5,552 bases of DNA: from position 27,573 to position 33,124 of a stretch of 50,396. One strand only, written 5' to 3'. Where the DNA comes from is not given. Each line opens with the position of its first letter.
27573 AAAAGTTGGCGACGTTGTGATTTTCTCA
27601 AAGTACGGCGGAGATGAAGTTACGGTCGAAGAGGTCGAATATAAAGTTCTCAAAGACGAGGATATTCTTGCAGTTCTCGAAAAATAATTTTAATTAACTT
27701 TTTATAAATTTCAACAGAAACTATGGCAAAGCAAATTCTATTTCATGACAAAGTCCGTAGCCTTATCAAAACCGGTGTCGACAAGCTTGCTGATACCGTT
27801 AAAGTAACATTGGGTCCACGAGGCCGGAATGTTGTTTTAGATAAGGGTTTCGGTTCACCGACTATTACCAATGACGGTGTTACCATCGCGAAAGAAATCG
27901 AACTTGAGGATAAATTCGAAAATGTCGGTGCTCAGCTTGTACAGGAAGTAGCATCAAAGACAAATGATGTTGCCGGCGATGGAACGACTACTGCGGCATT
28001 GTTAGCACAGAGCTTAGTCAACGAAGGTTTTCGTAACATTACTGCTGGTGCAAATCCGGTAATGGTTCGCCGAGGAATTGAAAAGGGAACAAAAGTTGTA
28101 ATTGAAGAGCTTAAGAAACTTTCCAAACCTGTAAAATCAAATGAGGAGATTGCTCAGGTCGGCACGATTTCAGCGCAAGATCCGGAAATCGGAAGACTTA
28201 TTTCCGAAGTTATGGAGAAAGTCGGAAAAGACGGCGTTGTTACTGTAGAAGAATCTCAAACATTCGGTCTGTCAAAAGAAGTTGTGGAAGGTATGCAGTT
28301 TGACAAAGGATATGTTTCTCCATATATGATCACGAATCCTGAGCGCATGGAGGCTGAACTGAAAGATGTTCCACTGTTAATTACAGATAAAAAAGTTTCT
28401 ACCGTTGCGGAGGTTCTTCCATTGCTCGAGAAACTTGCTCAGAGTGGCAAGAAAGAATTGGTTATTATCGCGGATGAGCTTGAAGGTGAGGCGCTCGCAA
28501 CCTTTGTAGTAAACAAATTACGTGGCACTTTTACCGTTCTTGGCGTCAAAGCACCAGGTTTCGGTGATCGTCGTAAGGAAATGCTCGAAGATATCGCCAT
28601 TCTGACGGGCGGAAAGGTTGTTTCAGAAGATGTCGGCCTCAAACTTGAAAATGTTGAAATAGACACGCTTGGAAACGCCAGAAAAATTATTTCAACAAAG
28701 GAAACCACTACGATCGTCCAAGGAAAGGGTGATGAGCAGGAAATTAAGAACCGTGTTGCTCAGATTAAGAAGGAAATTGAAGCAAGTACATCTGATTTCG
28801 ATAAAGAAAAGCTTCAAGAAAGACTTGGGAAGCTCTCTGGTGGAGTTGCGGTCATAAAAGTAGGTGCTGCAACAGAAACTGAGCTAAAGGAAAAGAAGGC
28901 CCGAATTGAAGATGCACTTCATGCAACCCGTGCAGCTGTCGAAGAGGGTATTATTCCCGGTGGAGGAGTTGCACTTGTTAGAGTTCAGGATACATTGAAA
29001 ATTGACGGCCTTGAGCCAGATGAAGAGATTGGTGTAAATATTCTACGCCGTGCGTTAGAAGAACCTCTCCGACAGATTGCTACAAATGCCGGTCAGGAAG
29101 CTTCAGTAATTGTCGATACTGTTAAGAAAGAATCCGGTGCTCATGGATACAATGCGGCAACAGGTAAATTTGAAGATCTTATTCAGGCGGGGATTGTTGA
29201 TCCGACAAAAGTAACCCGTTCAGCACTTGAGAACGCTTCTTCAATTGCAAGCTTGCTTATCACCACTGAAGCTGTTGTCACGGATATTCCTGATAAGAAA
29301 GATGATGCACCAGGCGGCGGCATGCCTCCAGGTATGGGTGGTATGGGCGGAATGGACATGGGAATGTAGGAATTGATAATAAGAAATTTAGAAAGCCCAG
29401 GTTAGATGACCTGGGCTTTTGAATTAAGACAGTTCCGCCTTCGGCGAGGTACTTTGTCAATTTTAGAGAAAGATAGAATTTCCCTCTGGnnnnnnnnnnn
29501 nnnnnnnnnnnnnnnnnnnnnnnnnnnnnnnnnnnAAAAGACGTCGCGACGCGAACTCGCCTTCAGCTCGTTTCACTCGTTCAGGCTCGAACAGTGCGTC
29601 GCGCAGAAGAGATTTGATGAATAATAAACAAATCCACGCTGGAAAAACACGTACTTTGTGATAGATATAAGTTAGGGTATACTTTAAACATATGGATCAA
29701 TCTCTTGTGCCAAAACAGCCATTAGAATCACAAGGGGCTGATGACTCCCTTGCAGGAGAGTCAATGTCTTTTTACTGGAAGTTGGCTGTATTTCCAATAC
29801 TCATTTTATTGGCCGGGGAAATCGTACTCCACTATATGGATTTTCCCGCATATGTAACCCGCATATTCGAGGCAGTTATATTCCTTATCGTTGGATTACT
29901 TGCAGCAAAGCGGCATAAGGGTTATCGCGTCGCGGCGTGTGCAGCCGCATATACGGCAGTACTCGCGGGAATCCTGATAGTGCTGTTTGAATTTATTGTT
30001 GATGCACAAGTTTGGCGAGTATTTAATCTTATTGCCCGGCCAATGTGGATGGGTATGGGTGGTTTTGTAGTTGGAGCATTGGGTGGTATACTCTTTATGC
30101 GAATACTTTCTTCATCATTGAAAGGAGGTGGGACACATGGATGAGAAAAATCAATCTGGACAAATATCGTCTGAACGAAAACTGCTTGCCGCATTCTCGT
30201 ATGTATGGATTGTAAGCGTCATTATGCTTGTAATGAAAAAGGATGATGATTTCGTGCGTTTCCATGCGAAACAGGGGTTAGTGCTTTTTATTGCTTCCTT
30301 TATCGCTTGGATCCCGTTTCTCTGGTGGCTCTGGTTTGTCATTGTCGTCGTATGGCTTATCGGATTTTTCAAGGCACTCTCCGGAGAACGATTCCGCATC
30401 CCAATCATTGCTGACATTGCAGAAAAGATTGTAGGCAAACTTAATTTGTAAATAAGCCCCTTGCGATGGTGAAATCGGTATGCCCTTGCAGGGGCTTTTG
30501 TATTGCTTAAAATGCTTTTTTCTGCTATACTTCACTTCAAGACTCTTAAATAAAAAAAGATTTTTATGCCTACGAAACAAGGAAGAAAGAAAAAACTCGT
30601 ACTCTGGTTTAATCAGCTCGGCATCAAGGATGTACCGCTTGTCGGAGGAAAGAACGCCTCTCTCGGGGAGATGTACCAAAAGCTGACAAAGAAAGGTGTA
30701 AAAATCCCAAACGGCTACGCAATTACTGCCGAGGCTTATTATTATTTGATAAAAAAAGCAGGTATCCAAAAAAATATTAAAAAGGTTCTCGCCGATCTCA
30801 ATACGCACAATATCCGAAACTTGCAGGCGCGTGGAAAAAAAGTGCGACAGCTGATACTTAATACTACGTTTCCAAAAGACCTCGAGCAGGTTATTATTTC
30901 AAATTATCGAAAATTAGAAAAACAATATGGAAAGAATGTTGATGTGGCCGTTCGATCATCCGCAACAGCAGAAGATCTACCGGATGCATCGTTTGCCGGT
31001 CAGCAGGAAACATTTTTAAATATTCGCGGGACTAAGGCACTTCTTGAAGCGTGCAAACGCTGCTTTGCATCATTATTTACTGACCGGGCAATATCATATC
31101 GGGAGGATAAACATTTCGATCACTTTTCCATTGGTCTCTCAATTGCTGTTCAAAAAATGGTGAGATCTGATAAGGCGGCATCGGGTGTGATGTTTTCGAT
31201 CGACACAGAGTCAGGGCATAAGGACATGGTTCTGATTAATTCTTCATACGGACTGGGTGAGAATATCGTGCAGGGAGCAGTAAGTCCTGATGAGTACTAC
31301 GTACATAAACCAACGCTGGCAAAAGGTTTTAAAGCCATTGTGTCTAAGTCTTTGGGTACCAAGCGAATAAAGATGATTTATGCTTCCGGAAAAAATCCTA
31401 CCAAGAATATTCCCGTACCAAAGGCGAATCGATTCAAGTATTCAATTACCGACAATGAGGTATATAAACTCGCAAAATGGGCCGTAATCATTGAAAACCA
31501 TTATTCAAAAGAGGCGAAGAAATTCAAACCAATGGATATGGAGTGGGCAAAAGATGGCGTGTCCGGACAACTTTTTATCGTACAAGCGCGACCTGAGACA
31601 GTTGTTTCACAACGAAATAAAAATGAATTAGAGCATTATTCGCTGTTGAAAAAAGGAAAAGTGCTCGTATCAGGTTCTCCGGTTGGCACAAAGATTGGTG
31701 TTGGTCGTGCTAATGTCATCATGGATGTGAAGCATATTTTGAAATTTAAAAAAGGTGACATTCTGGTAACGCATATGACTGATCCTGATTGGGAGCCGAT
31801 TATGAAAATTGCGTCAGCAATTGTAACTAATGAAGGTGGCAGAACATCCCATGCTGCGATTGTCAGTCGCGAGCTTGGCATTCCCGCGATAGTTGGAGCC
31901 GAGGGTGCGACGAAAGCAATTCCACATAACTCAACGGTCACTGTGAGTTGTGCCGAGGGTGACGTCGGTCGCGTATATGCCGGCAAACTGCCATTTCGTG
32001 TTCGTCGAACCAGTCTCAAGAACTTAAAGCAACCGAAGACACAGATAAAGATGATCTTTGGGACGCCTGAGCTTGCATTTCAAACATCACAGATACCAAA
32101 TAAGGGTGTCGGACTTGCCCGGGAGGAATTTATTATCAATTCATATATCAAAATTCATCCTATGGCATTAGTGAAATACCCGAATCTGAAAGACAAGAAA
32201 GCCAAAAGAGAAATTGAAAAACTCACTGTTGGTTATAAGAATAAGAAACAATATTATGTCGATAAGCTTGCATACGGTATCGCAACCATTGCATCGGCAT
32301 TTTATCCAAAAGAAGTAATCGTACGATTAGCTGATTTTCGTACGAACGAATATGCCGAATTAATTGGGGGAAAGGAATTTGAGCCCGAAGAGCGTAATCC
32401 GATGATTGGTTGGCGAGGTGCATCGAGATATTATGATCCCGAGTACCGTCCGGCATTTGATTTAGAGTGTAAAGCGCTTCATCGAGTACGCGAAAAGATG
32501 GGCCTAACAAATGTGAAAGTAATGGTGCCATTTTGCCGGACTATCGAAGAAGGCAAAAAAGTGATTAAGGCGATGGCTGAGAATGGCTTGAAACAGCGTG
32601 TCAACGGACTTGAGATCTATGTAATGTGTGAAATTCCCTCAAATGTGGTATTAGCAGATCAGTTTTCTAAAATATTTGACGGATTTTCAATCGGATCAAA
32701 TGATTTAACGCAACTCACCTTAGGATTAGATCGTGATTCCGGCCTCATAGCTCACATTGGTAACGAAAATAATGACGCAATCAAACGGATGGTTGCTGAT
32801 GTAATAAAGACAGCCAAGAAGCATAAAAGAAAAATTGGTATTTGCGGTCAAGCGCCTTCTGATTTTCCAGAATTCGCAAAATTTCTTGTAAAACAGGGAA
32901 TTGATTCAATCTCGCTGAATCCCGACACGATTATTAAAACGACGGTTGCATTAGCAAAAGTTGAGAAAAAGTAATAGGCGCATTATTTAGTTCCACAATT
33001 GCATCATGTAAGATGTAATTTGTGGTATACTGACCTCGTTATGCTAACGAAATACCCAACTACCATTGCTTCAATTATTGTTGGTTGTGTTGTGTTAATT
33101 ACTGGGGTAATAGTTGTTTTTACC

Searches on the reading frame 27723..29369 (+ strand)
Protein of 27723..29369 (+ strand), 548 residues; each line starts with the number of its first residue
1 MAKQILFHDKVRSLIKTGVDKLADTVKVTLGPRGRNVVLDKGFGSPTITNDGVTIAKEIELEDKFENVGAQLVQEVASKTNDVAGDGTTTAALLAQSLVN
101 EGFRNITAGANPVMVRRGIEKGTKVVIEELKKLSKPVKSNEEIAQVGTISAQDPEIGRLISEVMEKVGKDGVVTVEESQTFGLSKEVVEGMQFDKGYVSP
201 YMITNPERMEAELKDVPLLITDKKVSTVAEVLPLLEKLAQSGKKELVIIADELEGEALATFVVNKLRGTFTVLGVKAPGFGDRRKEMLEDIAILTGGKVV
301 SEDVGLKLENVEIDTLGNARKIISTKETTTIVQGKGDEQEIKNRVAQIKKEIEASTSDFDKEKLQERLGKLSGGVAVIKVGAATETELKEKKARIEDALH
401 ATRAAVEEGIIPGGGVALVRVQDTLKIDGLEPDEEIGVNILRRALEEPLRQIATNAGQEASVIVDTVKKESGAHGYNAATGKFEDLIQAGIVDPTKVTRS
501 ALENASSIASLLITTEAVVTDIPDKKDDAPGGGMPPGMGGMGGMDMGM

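Call 51: search_protein_families(library=pfam, proteins=[window:27723-29369:+], max_evalue=0.01)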
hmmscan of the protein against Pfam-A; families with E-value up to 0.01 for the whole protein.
window:27723-29369:+ (548 aa): 1 family
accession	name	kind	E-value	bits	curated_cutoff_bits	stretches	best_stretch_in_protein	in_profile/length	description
PF00118.29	Cpn60_TCP1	-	3.8e-72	244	34.3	1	22-521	1-488/490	TCP-1/cpn60 chaperonin family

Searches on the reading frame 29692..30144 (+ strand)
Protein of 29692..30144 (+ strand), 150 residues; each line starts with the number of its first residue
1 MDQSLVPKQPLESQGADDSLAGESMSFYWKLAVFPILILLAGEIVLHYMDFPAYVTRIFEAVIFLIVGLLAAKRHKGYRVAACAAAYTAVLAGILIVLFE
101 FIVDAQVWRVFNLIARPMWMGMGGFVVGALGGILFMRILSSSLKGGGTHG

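Call 51: search_protein_families(library=pfam, proteins=[window:29692-30144:+], max_evalue=0.01)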
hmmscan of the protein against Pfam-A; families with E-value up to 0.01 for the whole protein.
window:29692-30144:+ (150 aa): 1 family
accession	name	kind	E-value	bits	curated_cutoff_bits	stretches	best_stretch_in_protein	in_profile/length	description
PF10947.13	DUF2628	-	0.00098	20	23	1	28-73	40-85/93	Protein of unknown function (DUF2628)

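Call 80: search_protein_families(library=padloc, proteins=[window:29692-30144:+], max_evalue=0.01)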
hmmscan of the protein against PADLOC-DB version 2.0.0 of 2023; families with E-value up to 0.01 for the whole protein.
window:29692-30144:+ (150 aa): 0 families

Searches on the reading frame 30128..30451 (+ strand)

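Call 51: search_protein_families(library=pfam, proteins=[window:30128-30451:+], max_evalue=0.01)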
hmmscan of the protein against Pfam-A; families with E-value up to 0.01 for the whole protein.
window:30128-30451:+ (107 aa): 2 families
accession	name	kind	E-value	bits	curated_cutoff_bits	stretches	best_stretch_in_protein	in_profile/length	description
PF09685.15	DUF4870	-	1e-05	25.9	25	1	25-94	21-103/107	Domain of unknown function (DUF4870)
PF16166.10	TIC20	-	0.0032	17.7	28.6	0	23-63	88-130/181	Chloroplast import apparatus Tic20-like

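Call 80: search_protein_families(library=padloc, proteins=[window:30128-30451:+], max_evalue=0.01)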
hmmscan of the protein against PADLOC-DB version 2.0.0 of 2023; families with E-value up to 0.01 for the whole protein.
window:30128-30451:+ (107 aa): 0 families

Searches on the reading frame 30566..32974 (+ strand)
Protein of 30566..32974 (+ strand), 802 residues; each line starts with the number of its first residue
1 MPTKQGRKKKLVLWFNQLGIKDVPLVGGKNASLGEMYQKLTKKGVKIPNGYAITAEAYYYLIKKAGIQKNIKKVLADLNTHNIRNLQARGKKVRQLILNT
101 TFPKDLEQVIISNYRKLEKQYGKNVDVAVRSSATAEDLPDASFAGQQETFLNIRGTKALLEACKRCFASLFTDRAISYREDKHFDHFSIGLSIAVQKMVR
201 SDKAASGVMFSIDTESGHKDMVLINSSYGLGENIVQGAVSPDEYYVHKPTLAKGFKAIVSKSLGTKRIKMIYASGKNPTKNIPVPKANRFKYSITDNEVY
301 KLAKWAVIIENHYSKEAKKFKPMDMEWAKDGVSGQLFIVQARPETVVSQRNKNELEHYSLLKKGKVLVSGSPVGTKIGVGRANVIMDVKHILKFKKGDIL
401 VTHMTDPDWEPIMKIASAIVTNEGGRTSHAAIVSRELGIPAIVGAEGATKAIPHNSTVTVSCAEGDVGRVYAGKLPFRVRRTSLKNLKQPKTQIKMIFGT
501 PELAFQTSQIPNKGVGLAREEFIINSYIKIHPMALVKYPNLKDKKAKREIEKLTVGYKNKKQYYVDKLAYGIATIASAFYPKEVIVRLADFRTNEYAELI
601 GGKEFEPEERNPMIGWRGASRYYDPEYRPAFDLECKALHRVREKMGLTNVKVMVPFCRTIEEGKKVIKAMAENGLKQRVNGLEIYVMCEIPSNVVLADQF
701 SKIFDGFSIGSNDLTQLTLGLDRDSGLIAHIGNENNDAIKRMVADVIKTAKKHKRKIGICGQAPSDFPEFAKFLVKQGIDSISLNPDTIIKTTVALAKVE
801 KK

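Call 74: find_related_loci(query=window:30566-32974:+, collection=metagenome_contigs, flank=10000)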
Query window:30566-32974:+ (802 aa) in metagenome_contigs; peptide patterns used: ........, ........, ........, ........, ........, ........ (x = any residue, [..] = any of these).
600 stretches matched a pattern (row limit reached: there are more); 579 encode a relative of the query (tblastn E <= 1e-3); the best 80 are kept; 80 distinct loci.
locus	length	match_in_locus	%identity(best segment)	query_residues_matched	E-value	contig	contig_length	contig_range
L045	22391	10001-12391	81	7-802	0e+0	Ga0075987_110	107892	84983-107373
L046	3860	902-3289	66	7-800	0e+0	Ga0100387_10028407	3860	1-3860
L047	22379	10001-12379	68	7-798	0e+0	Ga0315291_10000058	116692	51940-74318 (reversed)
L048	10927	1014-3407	67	7-802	0e+0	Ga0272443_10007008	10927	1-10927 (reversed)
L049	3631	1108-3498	66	4-798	0e+0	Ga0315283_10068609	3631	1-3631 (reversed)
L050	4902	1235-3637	67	4-802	0e+0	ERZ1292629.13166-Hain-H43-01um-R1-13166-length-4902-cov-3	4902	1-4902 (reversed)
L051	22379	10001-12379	67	7-798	0e+0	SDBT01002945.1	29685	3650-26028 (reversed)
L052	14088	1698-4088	68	4-798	0e+0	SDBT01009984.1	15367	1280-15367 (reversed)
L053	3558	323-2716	65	4-800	0e+0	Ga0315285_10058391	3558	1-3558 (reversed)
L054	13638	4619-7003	66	10-802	0e+0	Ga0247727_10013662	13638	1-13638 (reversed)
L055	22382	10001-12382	66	6-798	0e+0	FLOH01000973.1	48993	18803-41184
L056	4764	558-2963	66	3-802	0e+0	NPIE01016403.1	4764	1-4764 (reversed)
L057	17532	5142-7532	65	8-802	0e+0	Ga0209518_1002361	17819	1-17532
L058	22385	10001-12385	66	4-796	0e+0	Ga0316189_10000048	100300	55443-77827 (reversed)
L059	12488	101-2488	65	7-802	0e+0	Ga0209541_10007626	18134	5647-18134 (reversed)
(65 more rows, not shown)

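Call 95: search_protein_families(library=padloc, proteins=[L045:16995-18866:+, L045:16098-16463:+], max_evalue=0.01)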
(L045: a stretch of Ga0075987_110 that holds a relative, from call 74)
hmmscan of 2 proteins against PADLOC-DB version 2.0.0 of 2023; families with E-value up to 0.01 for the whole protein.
L045:16995-18866:+ (623 aa): 0 families

L045:16098-16463:+ (121 aa): 0 families

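Call 96: search_protein_families(library=pfam, proteins=[L045:16995-18866:+, L045:12410-14134:+, L045:16098-16463:+], max_evalue=0.01)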
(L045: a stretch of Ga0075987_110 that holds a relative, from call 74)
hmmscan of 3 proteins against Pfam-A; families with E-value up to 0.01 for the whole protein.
L045:16995-18866:+ (623 aa): 0 families

L045:12410-14134:+ (574 aa): 1 family
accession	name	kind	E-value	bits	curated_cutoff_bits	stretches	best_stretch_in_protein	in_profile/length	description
PF18884.5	TSP3_bac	-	5.5e-08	32.9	25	1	385-406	1-22/22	Bacterial TSP3 repeat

L045:16098-16463:+ (121 aa): 2 families
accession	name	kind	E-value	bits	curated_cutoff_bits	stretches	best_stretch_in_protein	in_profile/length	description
PF11086.13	DUF2878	-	0.0018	19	27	1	16-108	2-96/154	Protein of unknown function (DUF2878)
PF05675.17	DUF817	-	0.0025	18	25.9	1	26-115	25-122/237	Protein of unknown function (DUF817)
